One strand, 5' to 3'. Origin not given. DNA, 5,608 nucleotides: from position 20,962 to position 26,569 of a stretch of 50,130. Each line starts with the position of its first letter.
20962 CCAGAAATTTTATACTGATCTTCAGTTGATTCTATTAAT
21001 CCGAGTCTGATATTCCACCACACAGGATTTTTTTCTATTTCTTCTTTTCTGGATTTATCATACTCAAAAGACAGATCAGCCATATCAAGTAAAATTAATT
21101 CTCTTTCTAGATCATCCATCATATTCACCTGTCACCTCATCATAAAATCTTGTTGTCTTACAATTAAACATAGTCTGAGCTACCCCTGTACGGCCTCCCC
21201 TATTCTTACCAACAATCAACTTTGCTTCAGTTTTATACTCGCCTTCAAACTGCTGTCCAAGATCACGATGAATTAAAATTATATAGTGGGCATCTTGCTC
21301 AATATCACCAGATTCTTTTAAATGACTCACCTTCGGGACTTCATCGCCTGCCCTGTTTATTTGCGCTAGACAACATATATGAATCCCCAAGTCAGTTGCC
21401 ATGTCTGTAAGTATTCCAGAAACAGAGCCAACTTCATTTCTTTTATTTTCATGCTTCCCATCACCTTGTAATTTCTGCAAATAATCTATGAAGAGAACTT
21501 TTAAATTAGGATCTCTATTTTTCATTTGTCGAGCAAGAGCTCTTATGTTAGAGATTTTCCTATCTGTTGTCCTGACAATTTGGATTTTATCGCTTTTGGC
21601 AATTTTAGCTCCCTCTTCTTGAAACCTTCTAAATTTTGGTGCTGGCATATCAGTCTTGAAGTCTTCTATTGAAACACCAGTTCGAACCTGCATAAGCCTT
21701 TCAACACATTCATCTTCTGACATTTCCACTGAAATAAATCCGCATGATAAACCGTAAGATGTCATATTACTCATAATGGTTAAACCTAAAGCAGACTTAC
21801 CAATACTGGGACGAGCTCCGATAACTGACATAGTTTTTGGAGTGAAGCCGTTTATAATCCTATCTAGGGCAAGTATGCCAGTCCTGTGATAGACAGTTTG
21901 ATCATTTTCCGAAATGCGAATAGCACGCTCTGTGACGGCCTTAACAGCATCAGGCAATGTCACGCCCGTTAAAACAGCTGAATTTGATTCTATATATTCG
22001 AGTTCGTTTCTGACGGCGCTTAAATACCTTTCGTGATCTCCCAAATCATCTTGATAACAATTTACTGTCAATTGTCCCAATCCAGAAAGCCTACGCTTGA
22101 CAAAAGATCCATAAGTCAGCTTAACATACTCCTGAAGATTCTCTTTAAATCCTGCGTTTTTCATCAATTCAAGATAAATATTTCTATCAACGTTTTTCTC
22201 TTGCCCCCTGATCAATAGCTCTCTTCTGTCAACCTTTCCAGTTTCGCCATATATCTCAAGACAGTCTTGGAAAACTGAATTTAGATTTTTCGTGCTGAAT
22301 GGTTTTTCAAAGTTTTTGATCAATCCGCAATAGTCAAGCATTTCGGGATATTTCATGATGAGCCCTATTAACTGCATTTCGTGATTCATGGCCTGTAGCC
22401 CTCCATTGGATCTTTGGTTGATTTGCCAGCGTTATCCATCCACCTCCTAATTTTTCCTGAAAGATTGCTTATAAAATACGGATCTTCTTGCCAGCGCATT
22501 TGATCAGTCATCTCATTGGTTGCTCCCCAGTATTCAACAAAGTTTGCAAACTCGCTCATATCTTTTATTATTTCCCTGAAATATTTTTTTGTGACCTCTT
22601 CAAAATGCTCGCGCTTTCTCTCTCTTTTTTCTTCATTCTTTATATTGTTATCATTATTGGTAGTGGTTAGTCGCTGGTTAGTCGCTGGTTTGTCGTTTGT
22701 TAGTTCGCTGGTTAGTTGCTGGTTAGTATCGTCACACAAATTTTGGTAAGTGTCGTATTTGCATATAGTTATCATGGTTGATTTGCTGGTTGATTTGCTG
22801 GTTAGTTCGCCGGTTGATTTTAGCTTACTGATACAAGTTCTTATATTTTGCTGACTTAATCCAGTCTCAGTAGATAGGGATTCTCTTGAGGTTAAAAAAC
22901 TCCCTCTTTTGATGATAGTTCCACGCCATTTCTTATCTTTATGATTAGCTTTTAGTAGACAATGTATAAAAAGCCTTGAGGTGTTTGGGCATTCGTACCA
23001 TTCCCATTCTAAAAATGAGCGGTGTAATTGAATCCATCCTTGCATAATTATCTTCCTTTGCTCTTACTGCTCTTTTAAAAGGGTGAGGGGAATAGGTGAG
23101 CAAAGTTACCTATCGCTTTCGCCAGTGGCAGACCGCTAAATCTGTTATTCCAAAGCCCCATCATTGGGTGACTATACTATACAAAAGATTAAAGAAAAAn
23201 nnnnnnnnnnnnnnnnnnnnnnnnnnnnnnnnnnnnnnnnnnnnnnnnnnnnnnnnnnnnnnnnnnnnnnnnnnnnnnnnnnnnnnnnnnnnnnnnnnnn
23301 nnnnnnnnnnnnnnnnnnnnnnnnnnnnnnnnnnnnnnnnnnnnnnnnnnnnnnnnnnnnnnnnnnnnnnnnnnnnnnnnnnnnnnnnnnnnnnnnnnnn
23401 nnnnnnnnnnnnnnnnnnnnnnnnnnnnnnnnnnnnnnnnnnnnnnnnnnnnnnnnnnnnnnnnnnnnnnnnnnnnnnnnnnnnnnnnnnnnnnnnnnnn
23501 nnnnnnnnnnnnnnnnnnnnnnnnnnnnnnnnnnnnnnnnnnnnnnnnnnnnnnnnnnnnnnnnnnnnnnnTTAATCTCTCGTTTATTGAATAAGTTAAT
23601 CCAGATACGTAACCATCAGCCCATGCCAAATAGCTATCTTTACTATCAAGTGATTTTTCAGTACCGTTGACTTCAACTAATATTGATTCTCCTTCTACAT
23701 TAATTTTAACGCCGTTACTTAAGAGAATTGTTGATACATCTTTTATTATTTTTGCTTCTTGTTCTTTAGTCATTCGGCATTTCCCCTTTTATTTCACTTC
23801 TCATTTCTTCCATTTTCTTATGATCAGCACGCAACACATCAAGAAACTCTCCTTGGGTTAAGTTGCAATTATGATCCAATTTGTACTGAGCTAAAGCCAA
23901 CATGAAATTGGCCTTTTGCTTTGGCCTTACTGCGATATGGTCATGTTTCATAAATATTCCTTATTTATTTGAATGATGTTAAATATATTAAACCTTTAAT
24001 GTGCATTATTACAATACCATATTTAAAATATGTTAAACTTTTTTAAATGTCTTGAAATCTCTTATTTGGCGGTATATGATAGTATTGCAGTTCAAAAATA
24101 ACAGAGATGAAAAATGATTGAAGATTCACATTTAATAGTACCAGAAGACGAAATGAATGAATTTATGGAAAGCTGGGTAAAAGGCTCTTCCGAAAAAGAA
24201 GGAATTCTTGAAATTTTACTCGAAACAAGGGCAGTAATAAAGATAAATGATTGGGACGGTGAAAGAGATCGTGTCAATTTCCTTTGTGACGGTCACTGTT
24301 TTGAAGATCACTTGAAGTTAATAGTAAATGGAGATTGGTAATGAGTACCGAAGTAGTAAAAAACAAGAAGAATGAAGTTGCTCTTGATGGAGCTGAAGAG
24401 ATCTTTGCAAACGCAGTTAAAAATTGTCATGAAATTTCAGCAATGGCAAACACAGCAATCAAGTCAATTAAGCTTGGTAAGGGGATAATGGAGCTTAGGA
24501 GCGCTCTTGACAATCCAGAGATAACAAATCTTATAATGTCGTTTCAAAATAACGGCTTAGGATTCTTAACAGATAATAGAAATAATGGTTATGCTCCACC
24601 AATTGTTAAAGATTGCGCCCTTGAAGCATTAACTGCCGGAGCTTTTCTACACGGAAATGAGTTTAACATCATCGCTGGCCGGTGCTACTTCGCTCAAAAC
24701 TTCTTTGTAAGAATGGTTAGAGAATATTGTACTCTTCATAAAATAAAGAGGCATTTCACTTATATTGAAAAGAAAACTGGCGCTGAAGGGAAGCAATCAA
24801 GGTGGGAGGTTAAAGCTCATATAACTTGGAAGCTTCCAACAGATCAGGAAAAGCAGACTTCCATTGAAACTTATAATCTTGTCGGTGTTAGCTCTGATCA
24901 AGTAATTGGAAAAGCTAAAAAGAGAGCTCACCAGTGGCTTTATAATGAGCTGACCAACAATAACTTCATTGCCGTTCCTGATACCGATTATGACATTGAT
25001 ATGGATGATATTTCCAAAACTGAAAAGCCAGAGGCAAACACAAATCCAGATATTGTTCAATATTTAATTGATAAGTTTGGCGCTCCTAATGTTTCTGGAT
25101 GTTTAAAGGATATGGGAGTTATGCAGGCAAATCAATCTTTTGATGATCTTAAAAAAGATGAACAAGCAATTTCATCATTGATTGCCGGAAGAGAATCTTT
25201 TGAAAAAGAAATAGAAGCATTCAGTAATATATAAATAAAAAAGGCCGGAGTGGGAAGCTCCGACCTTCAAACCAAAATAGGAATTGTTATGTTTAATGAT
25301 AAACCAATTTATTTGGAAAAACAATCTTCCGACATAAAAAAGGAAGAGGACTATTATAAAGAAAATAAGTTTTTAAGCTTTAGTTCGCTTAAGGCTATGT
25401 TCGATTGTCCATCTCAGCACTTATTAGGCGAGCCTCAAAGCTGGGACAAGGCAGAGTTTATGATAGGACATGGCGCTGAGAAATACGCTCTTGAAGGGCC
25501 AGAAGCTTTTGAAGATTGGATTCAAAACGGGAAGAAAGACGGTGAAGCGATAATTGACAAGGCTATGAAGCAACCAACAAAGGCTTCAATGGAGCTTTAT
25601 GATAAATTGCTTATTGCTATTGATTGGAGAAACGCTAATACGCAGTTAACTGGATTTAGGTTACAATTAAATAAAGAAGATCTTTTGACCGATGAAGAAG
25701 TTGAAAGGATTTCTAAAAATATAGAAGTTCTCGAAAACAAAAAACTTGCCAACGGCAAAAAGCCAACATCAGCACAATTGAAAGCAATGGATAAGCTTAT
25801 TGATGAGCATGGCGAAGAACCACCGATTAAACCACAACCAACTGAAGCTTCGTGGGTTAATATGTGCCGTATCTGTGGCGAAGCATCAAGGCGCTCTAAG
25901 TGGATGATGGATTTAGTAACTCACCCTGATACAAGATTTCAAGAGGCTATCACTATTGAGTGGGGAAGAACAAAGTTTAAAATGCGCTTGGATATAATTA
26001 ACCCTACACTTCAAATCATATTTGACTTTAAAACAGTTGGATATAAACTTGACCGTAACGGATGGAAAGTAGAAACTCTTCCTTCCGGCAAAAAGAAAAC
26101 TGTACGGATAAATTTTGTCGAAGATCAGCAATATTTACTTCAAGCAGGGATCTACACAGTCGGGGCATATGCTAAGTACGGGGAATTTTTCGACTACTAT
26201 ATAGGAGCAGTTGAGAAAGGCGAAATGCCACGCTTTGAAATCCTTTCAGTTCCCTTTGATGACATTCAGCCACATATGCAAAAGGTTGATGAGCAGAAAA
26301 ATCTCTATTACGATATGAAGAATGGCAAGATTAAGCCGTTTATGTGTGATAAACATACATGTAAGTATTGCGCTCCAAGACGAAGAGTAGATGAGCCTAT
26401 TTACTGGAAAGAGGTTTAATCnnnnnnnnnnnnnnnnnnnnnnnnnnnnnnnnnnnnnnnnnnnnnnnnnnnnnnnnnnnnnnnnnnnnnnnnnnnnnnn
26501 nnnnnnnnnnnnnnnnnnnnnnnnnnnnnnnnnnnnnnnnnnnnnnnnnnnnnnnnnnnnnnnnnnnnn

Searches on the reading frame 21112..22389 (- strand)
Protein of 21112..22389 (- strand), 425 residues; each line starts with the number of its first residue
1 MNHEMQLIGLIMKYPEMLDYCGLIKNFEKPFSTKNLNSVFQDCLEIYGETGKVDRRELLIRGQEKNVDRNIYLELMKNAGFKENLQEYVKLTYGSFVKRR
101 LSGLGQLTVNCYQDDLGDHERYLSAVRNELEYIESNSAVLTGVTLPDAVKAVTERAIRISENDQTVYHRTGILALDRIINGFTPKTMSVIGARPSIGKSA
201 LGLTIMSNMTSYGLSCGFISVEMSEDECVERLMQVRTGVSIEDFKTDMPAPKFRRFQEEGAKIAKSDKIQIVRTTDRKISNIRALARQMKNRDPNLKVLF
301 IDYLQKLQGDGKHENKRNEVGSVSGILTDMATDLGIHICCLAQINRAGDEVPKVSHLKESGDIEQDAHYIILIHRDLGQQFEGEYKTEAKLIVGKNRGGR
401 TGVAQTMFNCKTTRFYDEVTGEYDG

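Call 7: search_protein_families(library=phrogs, proteins=[window:21112-22389:-])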
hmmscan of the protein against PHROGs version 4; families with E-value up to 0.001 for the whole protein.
window:21112-22389:- (425 aa): 8 families
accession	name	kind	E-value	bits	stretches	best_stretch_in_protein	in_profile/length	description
phrog_19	-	DNA, RNA and nucleotide metabolism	1.4e-66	226.7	1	1-422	161-585/621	DnaB-like replicative helicase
phrog_243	-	DNA, RNA and nucleotide metabolism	4e-32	112.2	1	172-417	22-267/273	DnaB-like replicative helicase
phrog_239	-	DNA, RNA and nucleotide metabolism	1.2e-31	111.4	1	152-422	326-603/801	DNA primase/helicase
phrog_11530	-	unknown function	1.7e-22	81.1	1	268-411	5-152/184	-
phrog_5482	-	unknown function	3.2e-10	40.3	1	181-417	48-298/341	-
phrog_97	-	other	2.9e-06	27.8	1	160-252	42-142/506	UvsX-like recombinase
phrog_23150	-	unknown function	5.6e-06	27.1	1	108-206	123-215/217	-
phrog_19347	-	unknown function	0.00085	20.7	0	386-417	47-78/79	-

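Call 32: find_related_loci(query=window:21112-22389:-, collection=viral_contigs, flank=10000)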
Query window:21112-22389:- (425 aa) in viral_contigs; peptide patterns used: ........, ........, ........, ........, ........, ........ (x = any residue, [..] = any of these).
No stretch of DNA in the collection matches any of the patterns.

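Call 47: find_homologous_proteins(query=window:21112-22389:-, max_evalue=1e-40)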
Query window:21112-22389:- (425 aa): 74 proteins with E <= 1e-40 among 4127 candidates.
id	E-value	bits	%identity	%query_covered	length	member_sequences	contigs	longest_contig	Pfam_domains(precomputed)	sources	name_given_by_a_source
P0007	1.1e-282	955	100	100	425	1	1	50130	PF03796.22,PF13481.13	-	-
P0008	1.7e-253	859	90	99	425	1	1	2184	PF03796.22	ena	-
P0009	5.2e-226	768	80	99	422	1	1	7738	PF03796.22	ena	-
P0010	5.5e-215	732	76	97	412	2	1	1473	PF03796.22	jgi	jgi:replicative DNA helicase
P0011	3.4e-183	627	63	100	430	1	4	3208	PF06745.20,PF03796.22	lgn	-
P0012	1.7e-178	612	61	100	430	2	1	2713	PF06745.20,PF03796.22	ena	-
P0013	1.7e-162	559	59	99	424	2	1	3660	PF03796.22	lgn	-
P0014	2.0e-153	529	58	99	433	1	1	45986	PF03796.22,PF13481.13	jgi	jgi:replicative DNA helicase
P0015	2.0e-150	519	55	99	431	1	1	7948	PF06745.20,PF03796.22,PF13481.13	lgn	-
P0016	2.0e-146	506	55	99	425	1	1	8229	PF03796.22,PF00772.27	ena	-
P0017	2.1e-143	496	54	98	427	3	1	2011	PF03796.22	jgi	jgi:replicative DNA helicase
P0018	5.2e-142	492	54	98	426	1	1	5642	PF03796.22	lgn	-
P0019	1.8e-141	490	53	99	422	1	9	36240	PF06745.20,PF03796.22,PF13481.13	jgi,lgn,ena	-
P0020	1.9e-141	490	53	99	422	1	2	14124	PF06745.20,PF03796.22,PF13481.13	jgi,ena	-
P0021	1.1e-140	487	52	100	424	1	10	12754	PF03796.22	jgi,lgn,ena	-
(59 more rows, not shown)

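Call 48: find_encoding_contigs(protein=P0009, flank=10000, max_places=2)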
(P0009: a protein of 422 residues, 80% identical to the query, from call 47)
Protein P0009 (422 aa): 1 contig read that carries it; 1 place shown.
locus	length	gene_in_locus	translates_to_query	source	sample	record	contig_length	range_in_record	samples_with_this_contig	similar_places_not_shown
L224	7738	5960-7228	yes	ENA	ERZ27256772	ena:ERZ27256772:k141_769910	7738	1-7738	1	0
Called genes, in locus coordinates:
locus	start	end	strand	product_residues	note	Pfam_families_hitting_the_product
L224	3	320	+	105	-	?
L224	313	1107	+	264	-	-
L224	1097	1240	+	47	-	-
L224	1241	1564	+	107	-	-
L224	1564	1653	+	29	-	-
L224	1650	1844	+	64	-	-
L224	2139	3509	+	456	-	PF00270:DEAD (weak), PF00271:Helicase_C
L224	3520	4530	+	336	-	PF01555:N6_N4_Mtase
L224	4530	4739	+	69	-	PF23858:DUF7220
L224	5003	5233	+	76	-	-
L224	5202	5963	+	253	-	PF09524:Phg_2220_C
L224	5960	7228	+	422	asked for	PF03796:DnaB_C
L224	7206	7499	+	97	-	-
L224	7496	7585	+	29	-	-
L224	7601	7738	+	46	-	?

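Call 49: find_encoding_contigs(protein=P0014, flank=10000, max_places=2)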
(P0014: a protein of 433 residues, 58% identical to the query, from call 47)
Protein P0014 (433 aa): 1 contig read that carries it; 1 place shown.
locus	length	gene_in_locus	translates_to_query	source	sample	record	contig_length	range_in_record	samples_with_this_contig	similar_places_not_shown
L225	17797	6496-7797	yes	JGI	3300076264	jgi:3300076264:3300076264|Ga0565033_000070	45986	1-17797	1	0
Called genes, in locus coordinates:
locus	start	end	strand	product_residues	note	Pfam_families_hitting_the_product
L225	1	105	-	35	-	?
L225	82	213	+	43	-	-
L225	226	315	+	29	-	-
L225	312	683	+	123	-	-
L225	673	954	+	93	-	-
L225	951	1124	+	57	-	-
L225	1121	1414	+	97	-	-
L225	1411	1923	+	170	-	PF13392:HNH_3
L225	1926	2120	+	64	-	-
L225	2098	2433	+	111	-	-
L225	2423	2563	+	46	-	-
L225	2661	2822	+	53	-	-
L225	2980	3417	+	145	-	-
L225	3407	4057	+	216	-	PF13730:HTH_36, PF21984:DnaD_N (faint)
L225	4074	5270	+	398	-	-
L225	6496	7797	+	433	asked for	PF13481:AAA_25 (weak), PF03796:DnaB_C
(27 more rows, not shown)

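Call 50: find_encoding_contigs(protein=P0019, flank=10000, max_places=2)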
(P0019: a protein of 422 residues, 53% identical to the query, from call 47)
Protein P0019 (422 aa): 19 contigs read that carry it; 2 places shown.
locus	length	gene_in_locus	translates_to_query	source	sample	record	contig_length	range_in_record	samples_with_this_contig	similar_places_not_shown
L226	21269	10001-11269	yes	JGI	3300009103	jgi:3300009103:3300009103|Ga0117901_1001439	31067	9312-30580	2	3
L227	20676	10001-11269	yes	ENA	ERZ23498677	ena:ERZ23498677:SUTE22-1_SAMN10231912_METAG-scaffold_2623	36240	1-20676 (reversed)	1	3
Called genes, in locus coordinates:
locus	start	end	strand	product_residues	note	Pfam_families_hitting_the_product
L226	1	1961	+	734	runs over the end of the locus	PF13385:Laminin_G_3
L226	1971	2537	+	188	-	-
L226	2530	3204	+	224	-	PF26363:Phospholipase-like (weak), PF11187:Mbeg1-like (weak), PF01764:Lipase_3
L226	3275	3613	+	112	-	-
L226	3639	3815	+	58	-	-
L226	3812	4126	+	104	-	-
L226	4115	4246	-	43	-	-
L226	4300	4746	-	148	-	PF22253:DUF6948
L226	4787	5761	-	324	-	PF12684:DUF3799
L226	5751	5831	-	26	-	-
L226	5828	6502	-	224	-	-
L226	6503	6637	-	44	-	-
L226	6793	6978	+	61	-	-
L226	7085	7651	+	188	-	-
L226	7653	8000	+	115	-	-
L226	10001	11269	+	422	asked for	PF13481:AAA_25 (faint), PF03796:DnaB_C, PF06745:ATPase (weak)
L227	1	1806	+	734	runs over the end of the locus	PF13385:Laminin_G_3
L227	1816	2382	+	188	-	-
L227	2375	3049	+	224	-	PF26363:Phospholipase-like (weak), PF11187:Mbeg1-like (weak), PF01764:Lipase_3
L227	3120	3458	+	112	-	-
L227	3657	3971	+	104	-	-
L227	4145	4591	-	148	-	PF22253:DUF6948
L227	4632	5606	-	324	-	PF12684:DUF3799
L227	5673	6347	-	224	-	-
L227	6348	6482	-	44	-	-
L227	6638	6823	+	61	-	-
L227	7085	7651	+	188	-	-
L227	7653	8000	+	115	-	-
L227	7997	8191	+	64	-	-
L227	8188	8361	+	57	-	-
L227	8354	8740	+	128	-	-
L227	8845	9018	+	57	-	-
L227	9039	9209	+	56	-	-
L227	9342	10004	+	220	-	-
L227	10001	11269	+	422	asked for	PF13481:AAA_25 (faint), PF03796:DnaB_C, PF06745:ATPase (weak)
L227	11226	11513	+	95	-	-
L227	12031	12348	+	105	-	-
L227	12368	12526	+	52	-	-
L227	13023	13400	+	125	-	-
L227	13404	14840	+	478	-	-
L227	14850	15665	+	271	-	-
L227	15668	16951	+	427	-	PF13385:Laminin_G_3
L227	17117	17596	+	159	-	-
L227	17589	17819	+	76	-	-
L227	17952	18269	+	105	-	-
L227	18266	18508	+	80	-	-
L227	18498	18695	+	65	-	-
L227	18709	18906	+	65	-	-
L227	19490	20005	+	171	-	PF20530:DUF6745 (weak)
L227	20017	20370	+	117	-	-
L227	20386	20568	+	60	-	-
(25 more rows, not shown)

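Call 53: search_dna_similar(query=window:21112-22389:-, collection=phages, mode=protein, max_rows=12)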
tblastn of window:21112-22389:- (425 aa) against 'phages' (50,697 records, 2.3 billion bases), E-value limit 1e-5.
Records with a match: 1421; places in all: 1425; records where one place covers at least 80% of the query: 362.
Best place of each record, by identity: <60% 1421.
By first word of the organism name: Mycobacterium 290; Staphylococcus 121; Acinetobacter 110; Escherichia 97; Pseudomonas 83; Salmonella 83; Paenibacillus 68; Gordonia 63; Stx2a-converting 59; Bacteriophage 56; and 83 more.
By host as written in the record: Mycobacterium smegmatis mc2 155 195; - 190; Gordonia terrae 3612 54; Acinetobacter baumannii 51; Mycobacterium smegmatis mc#155 48; Escherichia coli 43; Pseudomonas aeruginosa 37; Paenibacillus larvae 37; and 375 more.
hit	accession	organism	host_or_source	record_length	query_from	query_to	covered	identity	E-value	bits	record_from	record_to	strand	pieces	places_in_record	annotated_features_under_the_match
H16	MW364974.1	Staphylococcus virus vB_SepS_459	Staphylococcus epidermidis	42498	1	416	98%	28.1%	1e-29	128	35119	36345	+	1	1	replicative DNA helicase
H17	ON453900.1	Clostridium phage Maintenon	[Clostridium] innocuum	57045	4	415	97%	28.3%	2e-29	127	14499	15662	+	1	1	DnaB-like replicative helicase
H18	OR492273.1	Fusobacterium phage phiBB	Fusobacterium necrophorum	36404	2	416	98%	28.1%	9e-16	86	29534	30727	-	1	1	DnaB-like replicative helicase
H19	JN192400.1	Staphylococcus phage vB_SepiS-phiIPLA5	Staphylococcus epidermidis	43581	1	416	98%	27.9%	5e-31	132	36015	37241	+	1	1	DNA helicase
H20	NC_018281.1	Staphylococcus phage vB_SepiS-phiIPLA5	Staphylococcus epidermidis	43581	1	416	98%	27.9%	5e-31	132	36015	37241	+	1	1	DnaB-like replicative helicase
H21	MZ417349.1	Staphylococcus phage PG-2021_89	Staphylococcus epidermidis NCC 100655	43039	1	416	98%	27.9%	8e-31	131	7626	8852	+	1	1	record has no annotation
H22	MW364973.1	Staphylococcus phage vB_SepS_456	Staphylococcus epidermidis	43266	1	416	98%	27.9%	8e-31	131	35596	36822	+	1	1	replicative DNA helicase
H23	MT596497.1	Staphylococcus phage 456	Staphylococcus epidermidis 414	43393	1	416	98%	27.9%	8e-31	131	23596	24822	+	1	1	hypothetical protein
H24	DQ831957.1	Staphylococcus phage CNPH82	HER 414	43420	1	416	98%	27.9%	8e-31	131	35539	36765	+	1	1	putative DNA helicase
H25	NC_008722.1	Staphylococcus phage CNPH82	Staphylococcus epidermidis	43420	1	416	98%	27.9%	8e-31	131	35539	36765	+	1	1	DnaB-like replicative helicase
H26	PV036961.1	Staphylococcus phage vB_SepS_E72m5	Staphylococcus epidermidis 1457 ...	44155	1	416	98%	27.9%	8e-31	131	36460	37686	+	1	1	DnaB-like replicative helicase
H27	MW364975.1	Staphylococcus virus vB_SepS_E72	Staphylococcus epidermidis E72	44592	1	416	98%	27.9%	8e-31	131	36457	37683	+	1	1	replicative DNA helicase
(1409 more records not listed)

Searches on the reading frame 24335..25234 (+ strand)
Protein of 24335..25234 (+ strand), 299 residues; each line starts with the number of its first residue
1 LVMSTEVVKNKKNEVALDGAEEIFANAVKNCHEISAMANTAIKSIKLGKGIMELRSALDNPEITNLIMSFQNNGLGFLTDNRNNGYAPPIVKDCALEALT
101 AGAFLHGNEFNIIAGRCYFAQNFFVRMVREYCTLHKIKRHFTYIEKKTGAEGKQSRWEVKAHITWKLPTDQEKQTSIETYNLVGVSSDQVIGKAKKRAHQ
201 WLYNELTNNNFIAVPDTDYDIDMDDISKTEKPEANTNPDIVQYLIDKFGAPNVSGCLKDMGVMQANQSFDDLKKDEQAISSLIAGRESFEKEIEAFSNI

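Call 7: search_protein_families(library=phrogs, proteins=[window:24335-25234:+])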
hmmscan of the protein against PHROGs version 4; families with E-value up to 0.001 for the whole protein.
window:24335-25234:+ (299 aa): 0 families

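Call 61: find_related_loci(query=window:24335-25234:+, collection=viral_contigs, flank=10000)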
Query window:24335-25234:+ (299 aa) in viral_contigs; peptide patterns used: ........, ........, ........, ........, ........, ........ (x = any residue, [..] = any of these).
5 stretches matched a pattern, but none encodes a relative of the query by tblastn (E <= 1e-3).

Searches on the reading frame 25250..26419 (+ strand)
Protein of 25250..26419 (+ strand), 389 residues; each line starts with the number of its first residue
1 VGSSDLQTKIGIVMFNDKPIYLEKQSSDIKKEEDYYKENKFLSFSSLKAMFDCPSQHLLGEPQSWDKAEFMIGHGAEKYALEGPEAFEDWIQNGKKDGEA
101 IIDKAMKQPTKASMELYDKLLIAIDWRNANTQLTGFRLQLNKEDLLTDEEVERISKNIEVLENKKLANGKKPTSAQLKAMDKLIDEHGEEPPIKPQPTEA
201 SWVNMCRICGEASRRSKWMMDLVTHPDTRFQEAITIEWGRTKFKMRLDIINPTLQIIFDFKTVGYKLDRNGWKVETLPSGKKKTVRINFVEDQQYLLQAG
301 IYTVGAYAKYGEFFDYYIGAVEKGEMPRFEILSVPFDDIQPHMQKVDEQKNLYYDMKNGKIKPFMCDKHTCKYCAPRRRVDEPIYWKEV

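Call 7: search_protein_families(library=phrogs, proteins=[window:25250-26419:+])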
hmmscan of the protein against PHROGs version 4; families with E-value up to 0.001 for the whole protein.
window:25250-26419:+ (389 aa): 1 family
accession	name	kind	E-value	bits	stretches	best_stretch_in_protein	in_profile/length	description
phrog_1227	-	DNA, RNA and nucleotide metabolism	1.7e-25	90.8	1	227-382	114-259/268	exonuclease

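Call 38: find_homologous_proteins(query=window:25250-26419:+)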
Query window:25250-26419:+ (389 aa): 4 proteins with E <= 0.001 among 2338 candidates.
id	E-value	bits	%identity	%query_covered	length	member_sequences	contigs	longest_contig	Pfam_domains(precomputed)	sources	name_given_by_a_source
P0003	2.0e-252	855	100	95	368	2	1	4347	PF12684.14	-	-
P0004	1.0e-210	718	81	97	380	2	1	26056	PF12684.14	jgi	-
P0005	9.7e-101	356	48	97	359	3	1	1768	PF12684.14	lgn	-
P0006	7.5e-72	260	53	58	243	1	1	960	PF12684.14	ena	-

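Call 39: find_encoding_contigs(protein=P0004, flank=10000, max_places=4)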
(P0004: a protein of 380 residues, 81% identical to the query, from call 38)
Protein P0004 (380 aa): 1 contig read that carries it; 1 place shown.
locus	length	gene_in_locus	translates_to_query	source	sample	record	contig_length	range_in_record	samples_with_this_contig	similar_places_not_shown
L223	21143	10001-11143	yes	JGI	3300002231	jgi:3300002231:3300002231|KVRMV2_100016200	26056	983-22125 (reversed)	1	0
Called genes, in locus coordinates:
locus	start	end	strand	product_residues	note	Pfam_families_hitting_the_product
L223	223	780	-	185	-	PF01555:N6_N4_Mtase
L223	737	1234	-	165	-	PF01555:N6_N4_Mtase (faint)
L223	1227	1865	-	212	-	PF13392:HNH_3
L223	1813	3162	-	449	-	-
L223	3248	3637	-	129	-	-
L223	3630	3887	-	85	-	PF12844:HTH_19 (weak), PF01381:HTH_3 (weak)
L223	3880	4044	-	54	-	-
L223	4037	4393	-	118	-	-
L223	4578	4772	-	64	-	-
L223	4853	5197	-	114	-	PF06356:DUF1064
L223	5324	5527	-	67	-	-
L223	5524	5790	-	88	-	-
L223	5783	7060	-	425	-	-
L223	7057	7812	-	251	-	-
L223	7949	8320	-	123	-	-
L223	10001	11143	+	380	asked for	PF12684:DUF3799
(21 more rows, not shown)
